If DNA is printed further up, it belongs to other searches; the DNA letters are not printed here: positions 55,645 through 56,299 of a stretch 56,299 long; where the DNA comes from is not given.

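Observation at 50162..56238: Partner-switching kinase/STAS pair built into an Mla lipid-transport operon that continues into a TPR lipoprotein and a GT-C membrane protein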

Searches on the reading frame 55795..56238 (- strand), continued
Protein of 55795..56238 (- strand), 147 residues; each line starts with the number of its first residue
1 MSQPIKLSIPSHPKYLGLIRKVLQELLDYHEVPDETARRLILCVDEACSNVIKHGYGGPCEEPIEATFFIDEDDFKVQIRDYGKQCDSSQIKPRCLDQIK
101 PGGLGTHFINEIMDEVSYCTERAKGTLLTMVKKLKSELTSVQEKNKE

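Call 24: find_related_loci(query=A1, collection=genome_contigs, flank=9000)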
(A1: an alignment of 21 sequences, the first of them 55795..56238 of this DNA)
Query A1 (147 aa) in genome_contigs; peptide patterns used: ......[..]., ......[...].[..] (x = any residue, [..] = any of these).
599 stretches matched a pattern (row limit reached: there are more); 584 encode a relative of the query (tblastn E <= 1e-3); the best 80 are kept; 79 distinct loci.
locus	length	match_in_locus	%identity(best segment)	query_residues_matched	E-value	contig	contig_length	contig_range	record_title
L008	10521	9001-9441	96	1-147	4e-94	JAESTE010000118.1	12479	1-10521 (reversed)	MAG: Nitrospinaceae bacterium isolate NORP306 CoAssembly_2599975, whole genome shotgun sequence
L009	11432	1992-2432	93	1-147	4e-89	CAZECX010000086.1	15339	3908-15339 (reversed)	MAG TPA_asm: uncultured Nitrospina sp. isolate binchicken_co46_167 genome assembly, contig: NODE_7311_length_15339_cov_6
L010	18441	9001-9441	89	1-147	4e-88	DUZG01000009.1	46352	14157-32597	MAG TPA_asm: Nitrospinota bacterium isolate MAG_09705_ntspn_70 Ga0115000_10000291, whole genome shotgun sequence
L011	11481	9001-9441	92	1-147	3e-88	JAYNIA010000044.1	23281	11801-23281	MAG: Nitrospinota bacterium isolate 139544_COM_vamb_bins.tsv.103 NODE_2512_length_23281_cov_10.761733, whole genome shot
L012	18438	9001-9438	84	1-146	2e-83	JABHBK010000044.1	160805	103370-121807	MAG: Nitrospina sp. isolate SI036_bin78 k141_1270384, whole genome shotgun sequence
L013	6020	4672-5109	84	1-146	1e-82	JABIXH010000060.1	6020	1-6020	MAG: Nitrospina sp. isolate SI073_bin113 k141_690798, whole genome shotgun sequence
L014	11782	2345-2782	84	1-146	1e-82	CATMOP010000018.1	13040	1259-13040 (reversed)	MAG: uncultured Nitrospina sp. isolate SRR3967319_bin.10_MetaWRAP_v1.3_MAG genome assembly, contig: ERZ508525.1438, whol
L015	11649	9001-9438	82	1-146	2e-82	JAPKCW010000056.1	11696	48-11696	MAG: Nitrospinaceae bacterium isolate ANT-74 NODE_1449_length_11696_cov_6.811099, whole genome shotgun sequence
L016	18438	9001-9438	84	1-146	1e-81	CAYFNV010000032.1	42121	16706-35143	MAG TPA_asm: uncultured Nitrospina sp. isolate ERP019367_co1_61 genome assembly, contig: NODE_973_length_42121_cov_26.15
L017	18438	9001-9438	79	1-146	2e-78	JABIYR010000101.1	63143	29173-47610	MAG: Nitrospina sp. isolate SI073_bin146 k141_563326, whole genome shotgun sequence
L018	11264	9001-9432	81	1-144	1e-77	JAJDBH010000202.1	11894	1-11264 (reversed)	MAG: Nitrospinaceae bacterium isolate OFTM387 OFTM387_201, whole genome shotgun sequence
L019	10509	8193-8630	78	1-146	4e-76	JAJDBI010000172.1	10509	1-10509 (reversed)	MAG: Nitrospinaceae bacterium isolate OFTM91 OFTM91_171, whole genome shotgun sequence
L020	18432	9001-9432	80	1-144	8e-76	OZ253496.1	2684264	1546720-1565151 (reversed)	MAG: Nitrospinales bacterium isolate df65dd65-b23d-4177-8dc5-9078cc071d11 genome assembly, chromosome: 1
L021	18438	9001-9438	84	1-146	1e-80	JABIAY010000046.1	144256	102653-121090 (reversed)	MAG: Nitrospina sp. isolate SI048_bin14 k141_676552, whole genome shotgun sequence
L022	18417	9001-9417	65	1-139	5e-60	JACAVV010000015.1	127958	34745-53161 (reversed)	MAG: Nitrospina sp. isolate MSP contig11, whole genome shotgun sequence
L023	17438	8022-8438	63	1-139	7e-59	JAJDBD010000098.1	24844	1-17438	MAG: Nitrospinaceae bacterium isolate OFTM44 OFTM44_97, whole genome shotgun sequence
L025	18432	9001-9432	58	1-144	2e-56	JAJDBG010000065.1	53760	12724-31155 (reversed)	MAG: Nitrospinaceae bacterium isolate OFTM96 OFTM96_64, whole genome shotgun sequence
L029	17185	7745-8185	97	1-147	5e-94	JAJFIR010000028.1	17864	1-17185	MAG: Emcibacteraceae bacterium isolate OFTM144 OFTM144_27, whole genome shotgun sequence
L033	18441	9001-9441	56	1-147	1e-49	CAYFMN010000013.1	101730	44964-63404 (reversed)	MAG TPA_asm: uncultured Nitrospinota bacterium isolate ERP019367_co1_96 genome assembly, contig: NODE_269_length_101730_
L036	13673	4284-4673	51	3-132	3e-37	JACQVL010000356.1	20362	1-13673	MAG: Candidatus Latescibacterota bacterium isolate NC_groundwater_1462_Ag_S-0.65um_62_34 S_p65_S5_coassembly_k141_556536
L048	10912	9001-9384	44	5-132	9e-34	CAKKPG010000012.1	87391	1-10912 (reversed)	Nitrospiria bacterium isolate Hainich-H41-bin024-1 genome assembly, contig: H41-bin024_1_Hain_H41_01um_R1_274_length_873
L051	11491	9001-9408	43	5-140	1e-33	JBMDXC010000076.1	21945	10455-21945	MAG: Candidatus Entotheonellaceae bacterium isolate FBaNitSoil1_14 FBaNitSoil1_contig76, whole genome shotgun sequence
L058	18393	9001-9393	43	5-135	1e-32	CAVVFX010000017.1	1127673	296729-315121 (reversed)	MAG: Terriglobia bacterium isolate MFD01716.bin.2.1 genome assembly, contig: contig_47357, whole genome shotgun sequence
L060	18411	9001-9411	42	1-137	2e-32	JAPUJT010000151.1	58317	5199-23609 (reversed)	MAG: Planctomycetota bacterium isolate KW1-S15_114 KW1-S15_114_cg151, whole genome shotgun sequence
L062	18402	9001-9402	41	5-137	2e-31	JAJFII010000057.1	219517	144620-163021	MAG: Rhodospirillales bacterium isolate OFTM193 OFTM193_56, whole genome shotgun sequence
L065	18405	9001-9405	39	5-137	2e-30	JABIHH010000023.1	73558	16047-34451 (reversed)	MAG: Rhodospirillaceae bacterium isolate SI053_bin63 k141_769196, whole genome shotgun sequence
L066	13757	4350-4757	41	5-140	3e-30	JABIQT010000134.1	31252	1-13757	MAG: Candidatus Latescibacterota bacterium isolate SI072_bin148 k141_2992165, whole genome shotgun sequence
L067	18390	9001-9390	41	5-134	2e-29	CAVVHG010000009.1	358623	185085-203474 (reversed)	MAG: uncultured Acidobacteriota bacterium isolate MFD02979.bin.1.139 genome assembly, contig: contig_61228, whole genome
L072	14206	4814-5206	40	5-135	6e-29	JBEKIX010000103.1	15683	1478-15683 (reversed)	MAG: Acidobacteriota bacterium isolate SPRUCE 30 SPRUCE_30_103, whole genome shotgun sequence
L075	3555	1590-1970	43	6-132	2e-28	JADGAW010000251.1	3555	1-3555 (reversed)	MAG: Nitrospinota bacterium isolate nPCRbin9 nPCR_bin9_NODE_251_length_3555_cov_5.103795, whole genome shotgun sequence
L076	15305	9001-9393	42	5-134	1e-28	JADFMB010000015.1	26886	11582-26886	MAG: Proteobacteria bacterium isolate B56T1B8 B56T1B8_NODE2755, whole genome shotgun sequence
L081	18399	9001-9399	39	5-137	4e-28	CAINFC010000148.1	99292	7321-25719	MAG: uncultured Acidobacteria bacterium isolate LaPlata_bin-3695 genome assembly, contig: bin-3695:148/326, whole genome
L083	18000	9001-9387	41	4-132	6e-28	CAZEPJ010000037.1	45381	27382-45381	MAG TPA_asm: uncultured Desulfarculaceae bacterium isolate binchicken_co107_236 genome assembly, contig: NODE_2060_lengt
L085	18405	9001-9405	40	10-144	5e-28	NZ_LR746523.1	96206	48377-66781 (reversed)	Magnetospirillum sp. UT-4, whole genome shotgun sequence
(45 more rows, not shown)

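Call 28: search_protein_families(library=pfam, proteins=[L062:7618-9399:+, L075:282-1982:+, L065:7480-9408:+, L076:7597-9420:+, L083:8542-9420:+, L058:8668-9414:+], max_evalue=0.001)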
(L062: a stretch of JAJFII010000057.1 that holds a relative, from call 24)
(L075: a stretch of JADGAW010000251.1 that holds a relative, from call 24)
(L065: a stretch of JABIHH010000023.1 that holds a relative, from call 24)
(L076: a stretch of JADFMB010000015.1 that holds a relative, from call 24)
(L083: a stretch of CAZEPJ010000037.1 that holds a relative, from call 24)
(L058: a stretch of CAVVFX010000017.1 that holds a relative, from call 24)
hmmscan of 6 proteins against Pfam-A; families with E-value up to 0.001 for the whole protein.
L062:7618-9399:+ (593 aa): 5 families
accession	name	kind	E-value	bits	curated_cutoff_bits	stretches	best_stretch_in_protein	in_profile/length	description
PF07228.17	SpoIIE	-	1.9e-37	129.5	25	1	245-435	1-190/192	Stage II sporulation protein E (SpoIIE)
PF13581.12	HATPase_c_2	-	3.1e-23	82.6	27.4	1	466-590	1-127/127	Histidine kinase-like ATPase domain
PF01590.32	GAF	-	2.9e-14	54.2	22.4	1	47-184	2-133/133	GAF domain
PF13185.12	GAF_2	-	3.2e-14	53.7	28.6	1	45-185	2-136/136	GAF domain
PF13492.12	GAF_3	-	4.7e-11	43.6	27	1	51-186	6-129/129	GAF domain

L075:282-1982:+ (566 aa): 5 families
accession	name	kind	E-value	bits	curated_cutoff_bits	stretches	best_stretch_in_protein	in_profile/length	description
PF07228.17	SpoIIE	-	4.4e-39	134.8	25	1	240-423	3-189/192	Stage II sporulation protein E (SpoIIE)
PF13581.12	HATPase_c_2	-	6.9e-24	84.7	27.4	1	440-563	1-127/127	Histidine kinase-like ATPase domain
PF01590.32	GAF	-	7.2e-15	56.1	22.4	1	38-175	4-133/133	GAF domain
PF13185.12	GAF_2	-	2.1e-11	44.6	28.6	1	38-176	6-136/136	GAF domain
PF13492.12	GAF_3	-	1.3e-07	32.5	27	1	39-177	5-129/129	GAF domain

L065:7480-9408:+ (642 aa): 5 families
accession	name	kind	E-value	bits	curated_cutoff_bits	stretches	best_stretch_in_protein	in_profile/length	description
PF07228.17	SpoIIE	-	1.2e-35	123.6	25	1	310-498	2-189/192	Stage II sporulation protein E (SpoIIE)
PF13581.12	HATPase_c_2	-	3.9e-25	88.7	27.4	1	515-637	4-127/127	Histidine kinase-like ATPase domain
PF13185.12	GAF_2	-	3.8e-14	53.5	28.6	1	109-248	2-135/136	GAF domain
PF01590.32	GAF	-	1e-13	52.4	22.4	1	110-248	1-133/133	GAF domain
PF13492.12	GAF_3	-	8.4e-10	39.6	27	1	114-250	5-129/129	GAF domain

L076:7597-9420:+ (607 aa): 5 families
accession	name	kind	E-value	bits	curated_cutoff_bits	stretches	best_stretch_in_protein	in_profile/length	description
PF07228.17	SpoIIE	-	5.3e-40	137.9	25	1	245-434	1-189/192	Stage II sporulation protein E (SpoIIE)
PF13581.12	HATPase_c_2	-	9.6e-25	87.5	27.4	1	474-597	2-127/127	Histidine kinase-like ATPase domain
PF01590.32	GAF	-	6e-14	53.2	22.4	1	46-184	1-133/133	GAF domain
PF13185.12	GAF_2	-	3.5e-13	50.4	28.6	1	45-185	2-136/136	GAF domain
PF13492.12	GAF_3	-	1.2e-10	42.3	27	1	50-186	5-129/129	GAF domain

L083:8542-9420:+ (292 aa): 2 families
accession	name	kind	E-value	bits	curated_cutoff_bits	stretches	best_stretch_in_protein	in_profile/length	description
PF13581.12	HATPase_c_2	-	4.1e-28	98.4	27.4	1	159-282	1-127/127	Histidine kinase-like ATPase domain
PF02518.31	HATPase_c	-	7e-05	23.7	26.4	1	189-242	5-55/111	Histidine kinase-, DNA gyrase B-, and HSP90-like ATPase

L058:8668-9414:+ (248 aa): 2 families
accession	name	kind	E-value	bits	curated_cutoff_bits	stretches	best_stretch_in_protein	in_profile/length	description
PF13581.12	HATPase_c_2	-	6.1e-28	97.8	27.4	1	116-239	1-127/127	Histidine kinase-like ATPase domain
PF02518.31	HATPase_c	-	0.00015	22.6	26.4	1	144-237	3-105/111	Histidine kinase-, DNA gyrase B-, and HSP90-like ATPase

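Call 30: search_solved_structures(query=window:55795-56238:-, max_evalue=1, show_alignments=2)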
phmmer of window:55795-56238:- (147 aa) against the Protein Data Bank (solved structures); distinct sequences matched with E-value up to 1: 12.
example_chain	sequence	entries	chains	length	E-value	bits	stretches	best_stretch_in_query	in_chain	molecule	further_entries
6m36_A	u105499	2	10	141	9.3e-12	48.6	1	5-133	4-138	Serine-protein kinase RsbW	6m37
1til_A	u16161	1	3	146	0.0022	21.4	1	40-134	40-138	Anti-sigma F factor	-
1l0o_A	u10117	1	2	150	0.0027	21.1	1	40-134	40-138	Anti-sigma F factor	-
1th8_A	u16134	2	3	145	0.006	20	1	40-130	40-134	Anti-sigma F factor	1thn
1tid_A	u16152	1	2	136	0.0072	19.7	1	40-130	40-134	Anti-sigma F factor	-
4r39_A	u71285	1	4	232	0.082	16.3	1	27-117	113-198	Blue-light-activated histidine kinase 2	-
9l1j_A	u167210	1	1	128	0.2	15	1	96-141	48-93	sdAbB YERLA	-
4r3a_A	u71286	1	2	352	0.2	15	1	27-117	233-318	Blue-light-activated histidine kinase 2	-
1i8i_B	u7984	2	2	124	0.24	14.8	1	90-141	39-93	EPIDERMAL GROWTH FACTOR RECEPTOR ANTIBODY MR1SCFV HEAVY CHAIN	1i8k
7a4y_A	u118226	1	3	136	0.58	13.6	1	96-142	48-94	Nanobody Nb34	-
6fe4_F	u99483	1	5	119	0.65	13.4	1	93-140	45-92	Nb113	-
6rnr_A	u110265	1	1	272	0.94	12.9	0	74-121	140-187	Formamidopyrimidine-DNA glycosylase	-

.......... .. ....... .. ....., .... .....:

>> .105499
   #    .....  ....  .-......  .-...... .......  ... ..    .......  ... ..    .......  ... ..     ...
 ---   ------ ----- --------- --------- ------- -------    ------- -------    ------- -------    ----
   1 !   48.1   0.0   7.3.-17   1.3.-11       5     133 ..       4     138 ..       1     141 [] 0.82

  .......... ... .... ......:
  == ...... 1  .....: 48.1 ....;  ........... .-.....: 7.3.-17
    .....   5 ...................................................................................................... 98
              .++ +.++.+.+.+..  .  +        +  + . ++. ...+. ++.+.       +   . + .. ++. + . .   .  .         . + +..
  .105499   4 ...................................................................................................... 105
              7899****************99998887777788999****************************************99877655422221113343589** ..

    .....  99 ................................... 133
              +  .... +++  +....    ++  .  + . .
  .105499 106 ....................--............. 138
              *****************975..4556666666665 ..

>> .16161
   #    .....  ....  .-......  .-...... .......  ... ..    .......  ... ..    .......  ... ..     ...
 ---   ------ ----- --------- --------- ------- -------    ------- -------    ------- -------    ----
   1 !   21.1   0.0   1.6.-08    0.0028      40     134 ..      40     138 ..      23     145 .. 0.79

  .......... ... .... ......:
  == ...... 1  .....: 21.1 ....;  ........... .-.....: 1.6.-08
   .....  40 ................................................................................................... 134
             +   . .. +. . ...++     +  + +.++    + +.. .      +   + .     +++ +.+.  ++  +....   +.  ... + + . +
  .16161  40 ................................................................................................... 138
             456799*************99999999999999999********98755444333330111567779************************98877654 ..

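Call 33: search_protein_families(library=pfam, proteins=[L008:7571-8863:+, L033:7706-9004:+, L048:7601-8950:+, L085:5768-8974:+, L081:7292-8977:+, L083:7127-8980:+, L005:6693-8396:-, L066:2962-4320:+, L060:7667-8956:+, L029:4278-5570:+], max_evalue=0.001)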
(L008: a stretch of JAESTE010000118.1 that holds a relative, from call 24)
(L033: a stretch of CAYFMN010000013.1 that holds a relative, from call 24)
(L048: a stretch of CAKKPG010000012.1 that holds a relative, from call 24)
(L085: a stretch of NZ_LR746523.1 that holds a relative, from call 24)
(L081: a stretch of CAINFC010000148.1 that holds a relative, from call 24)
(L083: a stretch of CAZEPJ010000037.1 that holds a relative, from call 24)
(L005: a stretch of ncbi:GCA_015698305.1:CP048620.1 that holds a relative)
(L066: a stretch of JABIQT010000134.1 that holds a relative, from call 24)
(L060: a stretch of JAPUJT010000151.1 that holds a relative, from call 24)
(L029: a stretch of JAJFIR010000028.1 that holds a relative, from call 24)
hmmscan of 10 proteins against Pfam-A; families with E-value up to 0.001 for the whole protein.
L008:7571-8863:+ (430 aa): 4 families
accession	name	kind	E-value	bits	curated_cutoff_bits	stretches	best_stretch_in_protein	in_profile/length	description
PF07228.17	SpoIIE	-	3.8e-46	157.9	25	1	243-428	4-190/192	Stage II sporulation protein E (SpoIIE)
PF01590.32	GAF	-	2e-20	74.1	22.4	1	37-177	2-133/133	GAF domain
PF13185.12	GAF_2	-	7.6e-16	59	28.6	1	36-178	3-136/136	GAF domain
PF13492.12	GAF_3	-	3.6e-12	47.3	27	1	37-179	2-129/129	GAF domain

L033:7706-9004:+ (432 aa): 4 families
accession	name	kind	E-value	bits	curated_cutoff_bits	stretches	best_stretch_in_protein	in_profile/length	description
PF07228.17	SpoIIE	-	3.4e-48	164.6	25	1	243-431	3-191/192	Stage II sporulation protein E (SpoIIE)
PF01590.32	GAF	-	7.5e-20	72.3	22.4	1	34-178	1-133/133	GAF domain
PF13185.12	GAF_2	-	6.8e-15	55.9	28.6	1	33-179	2-136/136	GAF domain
PF13492.12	GAF_3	-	1.3e-10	42.2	27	1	34-180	1-129/129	GAF domain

L048:7601-8950:+ (449 aa): 4 families
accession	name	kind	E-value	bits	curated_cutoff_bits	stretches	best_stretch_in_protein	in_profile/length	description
PF07228.17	SpoIIE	-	4.3e-55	187.1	25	1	258-445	2-189/192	Stage II sporulation protein E (SpoIIE)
PF01590.32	GAF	-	1.5e-19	71.2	22.4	1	54-194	1-133/133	GAF domain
PF13185.12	GAF_2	-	1.4e-16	61.4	28.6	1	53-195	2-136/136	GAF domain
PF13492.12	GAF_3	-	2.1e-15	57.7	27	1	54-196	1-129/129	GAF domain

L085:5768-8974:+ (1068 aa): 4 families
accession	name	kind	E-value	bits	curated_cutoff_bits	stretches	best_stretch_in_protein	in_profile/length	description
PF07228.17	SpoIIE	-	3e-35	122.4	25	1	878-1065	1-190/192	Stage II sporulation protein E (SpoIIE)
PF13185.12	GAF_2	-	1.6e-16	61.2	28.6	1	678-817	1-135/136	GAF domain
PF01590.32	GAF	-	1.4e-13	52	22.4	1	680-817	1-133/133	GAF domain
PF13492.12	GAF_3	-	9.4e-11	42.7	27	1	680-817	1-127/129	GAF domain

L081:7292-8977:+ (561 aa): 6 families
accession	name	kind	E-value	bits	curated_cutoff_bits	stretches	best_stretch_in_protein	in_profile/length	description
PF07228.17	SpoIIE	-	1e-54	185.8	25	1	371-558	2-191/192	Stage II sporulation protein E (SpoIIE)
PF00498.31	FHA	-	1.1e-19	71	20.7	1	67-129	2-67/67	FHA domain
PF01590.32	GAF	-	5.5e-15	56.5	22.4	1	171-307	2-133/133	GAF domain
PF13185.12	GAF_2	-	5.4e-13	49.8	28.6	1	171-308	4-136/136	GAF domain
PF16697.10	Yop-YscD_cpl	-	5.4e-12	46.2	33.2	1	66-137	19-92/94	Inner membrane component of T3SS, cytoplasmic domain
PF13492.12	GAF_3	-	9.2e-10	39.5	27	1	171-309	2-129/129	GAF domain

L083:7127-8980:+ (617 aa): 4 families
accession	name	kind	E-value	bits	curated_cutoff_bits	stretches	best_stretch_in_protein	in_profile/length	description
PF07228.17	SpoIIE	-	4e-44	151.3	25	1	423-612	2-190/192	Stage II sporulation protein E (SpoIIE)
PF01590.32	GAF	-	9.7e-22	78.4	22.4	1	219-359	1-133/133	GAF domain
PF13185.12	GAF_2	-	7.8e-19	68.7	28.6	1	218-360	2-136/136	GAF domain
PF13492.12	GAF_3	-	1.2e-16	61.7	27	1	219-361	1-129/129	GAF domain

L005:6693-8396:- (567 aa): 2 families
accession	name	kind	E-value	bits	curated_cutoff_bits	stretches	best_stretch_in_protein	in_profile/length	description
PF07228.17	SpoIIE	-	2.8e-41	142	25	1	377-564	3-191/192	Stage II sporulation protein E (SpoIIE)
PF13185.12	GAF_2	-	0.0003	21.4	28.6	1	106-206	41-135/136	GAF domain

L066:2962-4320:+ (452 aa): 4 families
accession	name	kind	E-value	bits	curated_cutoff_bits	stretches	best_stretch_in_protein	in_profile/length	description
PF07228.17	SpoIIE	-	1e-49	169.5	25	1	260-451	1-191/192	Stage II sporulation protein E (SpoIIE)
PF01590.32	GAF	-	6.3e-19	69.3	22.4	1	58-197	2-133/133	GAF domain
PF13185.12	GAF_2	-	6.2e-15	56.1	28.6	1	58-198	4-136/136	GAF domain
PF13492.12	GAF_3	-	5.9e-13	49.8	27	1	58-199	2-129/129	GAF domain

L060:7667-8956:+ (429 aa): 1 family
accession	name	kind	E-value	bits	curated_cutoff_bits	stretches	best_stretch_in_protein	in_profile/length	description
PF07228.17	SpoIIE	-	1.2e-36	127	25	1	202-417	2-190/192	Stage II sporulation protein E (SpoIIE)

L029:4278-5570:+ (430 aa): 4 families
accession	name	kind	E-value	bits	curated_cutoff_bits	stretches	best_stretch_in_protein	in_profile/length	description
PF07228.17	SpoIIE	-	1.3e-44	152.9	25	1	243-428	4-190/192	Stage II sporulation protein E (SpoIIE)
PF01590.32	GAF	-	2.4e-20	73.8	22.4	1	37-177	2-133/133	GAF domain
PF13185.12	GAF_2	-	1.5e-16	61.2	28.6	1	35-178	2-136/136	GAF domain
PF13492.12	GAF_3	-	3e-11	44.3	27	1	38-179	3-129/129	GAF domain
